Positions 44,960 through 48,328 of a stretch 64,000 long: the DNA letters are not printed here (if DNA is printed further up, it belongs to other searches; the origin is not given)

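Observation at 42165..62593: G-S-P tripeptide repeated about 40 times across five virion-region proteins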

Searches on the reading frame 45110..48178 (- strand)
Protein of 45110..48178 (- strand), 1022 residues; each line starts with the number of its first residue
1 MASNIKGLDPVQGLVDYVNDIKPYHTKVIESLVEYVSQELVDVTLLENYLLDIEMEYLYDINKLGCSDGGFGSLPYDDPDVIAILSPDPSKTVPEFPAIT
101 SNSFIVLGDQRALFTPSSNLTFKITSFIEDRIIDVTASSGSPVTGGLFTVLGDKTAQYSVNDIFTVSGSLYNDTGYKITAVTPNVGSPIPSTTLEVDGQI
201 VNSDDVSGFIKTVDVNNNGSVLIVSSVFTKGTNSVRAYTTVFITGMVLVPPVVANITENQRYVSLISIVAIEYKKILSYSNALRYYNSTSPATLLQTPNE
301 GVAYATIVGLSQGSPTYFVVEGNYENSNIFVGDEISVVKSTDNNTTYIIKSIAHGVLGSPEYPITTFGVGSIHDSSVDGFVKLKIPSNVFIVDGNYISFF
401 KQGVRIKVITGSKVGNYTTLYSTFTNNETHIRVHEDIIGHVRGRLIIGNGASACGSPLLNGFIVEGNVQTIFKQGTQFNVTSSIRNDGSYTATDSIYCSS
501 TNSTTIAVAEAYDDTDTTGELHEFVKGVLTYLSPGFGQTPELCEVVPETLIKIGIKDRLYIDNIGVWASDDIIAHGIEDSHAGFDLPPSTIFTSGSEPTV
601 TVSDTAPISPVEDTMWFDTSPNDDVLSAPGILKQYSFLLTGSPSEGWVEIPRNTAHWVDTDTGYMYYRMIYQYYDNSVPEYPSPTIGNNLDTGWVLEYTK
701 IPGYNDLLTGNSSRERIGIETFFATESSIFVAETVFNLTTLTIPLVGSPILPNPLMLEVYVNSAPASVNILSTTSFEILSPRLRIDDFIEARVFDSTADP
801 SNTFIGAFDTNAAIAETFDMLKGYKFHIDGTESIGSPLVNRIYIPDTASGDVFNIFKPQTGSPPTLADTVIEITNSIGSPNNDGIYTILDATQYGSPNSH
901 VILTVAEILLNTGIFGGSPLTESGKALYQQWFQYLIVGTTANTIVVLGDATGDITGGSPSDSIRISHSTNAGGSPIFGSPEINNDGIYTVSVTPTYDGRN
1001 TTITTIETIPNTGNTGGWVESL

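Call 13: search_protein_families(library=pfam, proteins=[window:45110-48178:-], max_evalue=0.01)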
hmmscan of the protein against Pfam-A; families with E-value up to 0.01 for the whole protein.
window:45110-48178:- (1022 aa): 0 families

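Call 15: search_protein_families(library=phrogs, proteins=[window:45110-48178:-], max_evalue=0.001)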
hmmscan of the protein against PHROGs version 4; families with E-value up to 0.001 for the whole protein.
window:45110-48178:- (1022 aa): 0 families

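Call 30: find_homologous_proteins(query=window:45110-48178:-)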
Query window:45110-48178:- (1022 aa): 54 proteins with E <= 0.001 among 8000 candidates.
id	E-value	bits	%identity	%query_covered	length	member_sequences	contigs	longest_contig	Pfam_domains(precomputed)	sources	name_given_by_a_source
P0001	0.0e+0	2269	100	100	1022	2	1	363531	-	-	-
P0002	0.0e+0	1417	65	100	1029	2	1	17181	-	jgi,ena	-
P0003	0.0e+0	1340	62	100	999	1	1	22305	-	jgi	-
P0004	0.0e+0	1186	60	94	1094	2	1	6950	-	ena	-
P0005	0.0e+0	1185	56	100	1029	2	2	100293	-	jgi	-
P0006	0.0e+0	1166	60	94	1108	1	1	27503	-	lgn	-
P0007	0.0e+0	1147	54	94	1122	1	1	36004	-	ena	-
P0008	0.0e+0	1120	57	96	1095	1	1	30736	-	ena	-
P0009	0.0e+0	1094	57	94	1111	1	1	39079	-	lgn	-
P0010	0.0e+0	1034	66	74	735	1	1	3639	-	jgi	-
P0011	0.0e+0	1032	54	94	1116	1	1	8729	-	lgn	-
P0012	0.0e+0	1028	53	100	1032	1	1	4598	-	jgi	-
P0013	0.0e+0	1024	51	96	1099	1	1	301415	-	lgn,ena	-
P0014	1.2e-264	899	47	100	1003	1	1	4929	-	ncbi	-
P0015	5.3e-154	533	46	54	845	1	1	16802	-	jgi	jgi:hypothetical protein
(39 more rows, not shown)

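Call 49: predict_structure(alignment_id=A3)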
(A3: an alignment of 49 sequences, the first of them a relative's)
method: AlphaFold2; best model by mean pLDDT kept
length: 1022 residues; sequences in the alignment: 49
mean_pLDDT: 75.6   pTM: 0.44
mean pLDDT of the five models: 75.6, 74.3, 74.2, 72.5, 71.3
residues with pLDDT >= 90: 244; 70-90: 498; 50-70: 106; < 50: 174
segments of 3 or more residues with pLDDT < 50: 1-77, 535-585, 640-643, 702-710, 801-820, 972-980
pLDDT, mean of each block of 10 residues (from residue 1): 34 45 38 32 33 37 43 46 79 74 88 81 87 88 86 86 84 89 80 91 86 85 92 84 90 70 84 87 57 56 87 88 82 88 89 75 86 89 88 86 81 86 87 83 80 59 88 89 85 87 87 82 89 53 41 37 29 34 55 85 88 89 62 75 68 87 84 64 82 81 47 78 90 93 82 91 92 95 93 76 36 33 81 80 91 84 75 80 90 88 92 73 84 88 92 69 81 47 82 91 93 82 75
secondary structure, 60 per line:
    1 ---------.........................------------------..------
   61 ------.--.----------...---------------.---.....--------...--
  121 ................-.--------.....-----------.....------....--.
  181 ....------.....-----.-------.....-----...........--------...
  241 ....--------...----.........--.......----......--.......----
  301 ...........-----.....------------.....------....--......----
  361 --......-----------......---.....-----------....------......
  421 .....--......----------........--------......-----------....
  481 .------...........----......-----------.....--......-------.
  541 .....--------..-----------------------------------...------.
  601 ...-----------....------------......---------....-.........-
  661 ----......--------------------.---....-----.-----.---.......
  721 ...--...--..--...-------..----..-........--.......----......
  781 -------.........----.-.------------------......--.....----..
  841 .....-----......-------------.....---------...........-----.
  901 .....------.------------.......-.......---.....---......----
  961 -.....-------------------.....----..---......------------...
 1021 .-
elements in order (helices of 4 or more, strands of 3 or more residues): H10-34 E81-83 E103-107 E121-136 E147-151 E163-167 E174-177 E180-184 E191-195 E209-213 E219-229 E238-244 E260-268 E271-277 E282-287 E290-296 E301-311 E317-321 E334-338 E345-348 E351-356 E363-368 E380-385 E389-393 E405-408 E415-425 E428-433 E444-451 E460-465 E477-481 E488-498 E503-508 E520-524 E527-532 H540-545 E591-593 E600-603 E615-618 E631-636 E646-649 E654-659 E665-670 E695-698 E714-723 E726-728 E735-737 E757-761 E764-770 E775-780 E788-796 E822-827 E830-834 E839-845 H851-856 E870-874 E884-894 E900-905 E925-931 E933-939 E943-947 H951-956 E962-966 E986-990 E1000-1005 E1018-1021

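Call 53: fold_search(model_id=the predicted structure, library=pdb)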
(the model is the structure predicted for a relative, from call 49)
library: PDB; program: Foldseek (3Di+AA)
matches with E <= 10: 500; with E <= 0.001: 1
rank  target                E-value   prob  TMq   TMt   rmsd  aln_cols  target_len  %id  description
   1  7dod_B                5.2e-04  0.60  0.09  0.15  21.2       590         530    9  Capsid structure of human sapovirus (released 2021-12-15)
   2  9i3h_B                1.1e-03  0.38  0.10  0.15  22.1       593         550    8  CP of RHDV mutant - N15 (released 2025-11-26)
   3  7k6v_AC               1.3e-03  0.23  0.08  0.13  20.8       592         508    9  Crystal Structure of Virus-like Particles of GII.4 Norovirus Houston virus (HOV) (released 2022-03-02)
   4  9i3h_C                1.3e-03  0.33  0.09  0.14  21.7       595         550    9  CP of RHDV mutant - N15 (released 2025-11-26)
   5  7k6v_AB               1.7e-03  0.21  0.08  0.12  20.7       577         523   10  Crystal Structure of Virus-like Particles of GII.4 Norovirus Houston virus (HOV) (released 2022-03-02)
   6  7k6v_IC               1.7e-03  0.21  0.08  0.13  21.1       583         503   10  Crystal Structure of Virus-like Particles of GII.4 Norovirus Houston virus (HOV) (released 2022-03-02)
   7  9jjj_B                1.7e-03  0.23  0.09  0.13  23.2       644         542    9  Cryo-EM structure of a T=3 VLP of RHDV GI.2 (released 2024-10-16)
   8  9gos                  1.8e-03  0.08  0.06  0.03  46.0      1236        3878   10  CryoEM structure of the native Chlamydomonas reinhardtii Flagella Membrane Glycoprotein 1B. (released 2025-05-07)
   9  7k6v_OC               2.0e-03  0.18  0.08  0.13  21.9       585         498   10  Crystal Structure of Virus-like Particles of GII.4 Norovirus Houston virus (HOV) (released 2022-03-02)
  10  8uux_C                2.1e-03  0.25  0.08  0.14  22.4       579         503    8  Murine norovirus capsid protein in the presence of 1mM calcium (released 2024-01-17)
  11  7k6v_FC               3.2e-03  0.16  0.07  0.12  20.8       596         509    9  Crystal Structure of Virus-like Particles of GII.4 Norovirus Houston virus (HOV) (released 2022-03-02)
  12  7dod_A                3.7e-03  0.28  0.09  0.15  21.4       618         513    9  Capsid structure of human sapovirus (released 2021-12-15)
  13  9kd6_A                3.7e-03  0.18  0.07  0.12  22.0       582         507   10  Structural Basis for the Recognition of Blood Group Trisaccharides by Tulane virus (released 2025-11-05)
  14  9jjg_A                3.9e-03  0.30  0.10  0.16  22.4       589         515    9  Cryo-EM structure of RHDV GI.2 virion (released 2024-10-16)
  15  9jjg_C                4.5e-03  0.25  0.09  0.14  22.2       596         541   10  Cryo-EM structure of RHDV GI.2 virion (released 2024-10-16)
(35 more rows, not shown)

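Call 98: find_encoding_contigs(protein=P0013, flank=10000, max_places=2)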
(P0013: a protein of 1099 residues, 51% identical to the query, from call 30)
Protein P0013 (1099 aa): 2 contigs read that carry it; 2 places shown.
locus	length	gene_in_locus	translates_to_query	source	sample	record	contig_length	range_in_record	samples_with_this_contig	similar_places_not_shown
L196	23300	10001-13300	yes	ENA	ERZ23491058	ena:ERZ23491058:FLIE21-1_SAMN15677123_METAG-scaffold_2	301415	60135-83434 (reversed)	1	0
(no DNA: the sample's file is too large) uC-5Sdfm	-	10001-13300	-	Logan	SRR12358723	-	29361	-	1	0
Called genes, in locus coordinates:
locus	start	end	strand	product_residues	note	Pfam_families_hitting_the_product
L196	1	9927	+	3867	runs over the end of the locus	-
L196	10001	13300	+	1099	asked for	-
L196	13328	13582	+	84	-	-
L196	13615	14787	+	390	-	-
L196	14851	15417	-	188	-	-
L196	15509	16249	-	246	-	-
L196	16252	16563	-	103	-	PF05488:PAAR_motif (faint)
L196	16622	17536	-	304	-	PF02739:5_3_exonuc_N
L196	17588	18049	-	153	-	-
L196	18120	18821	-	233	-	-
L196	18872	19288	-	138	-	PF22751:DUF488-N3a, PF04343:DUF488 (weak)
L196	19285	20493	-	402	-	PF24308:DUF7487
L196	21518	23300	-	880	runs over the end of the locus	PF03104:DNA_pol_B_exo1, PF00136:DNA_pol_B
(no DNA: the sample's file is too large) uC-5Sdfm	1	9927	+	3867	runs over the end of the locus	-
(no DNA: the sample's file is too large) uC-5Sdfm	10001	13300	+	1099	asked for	-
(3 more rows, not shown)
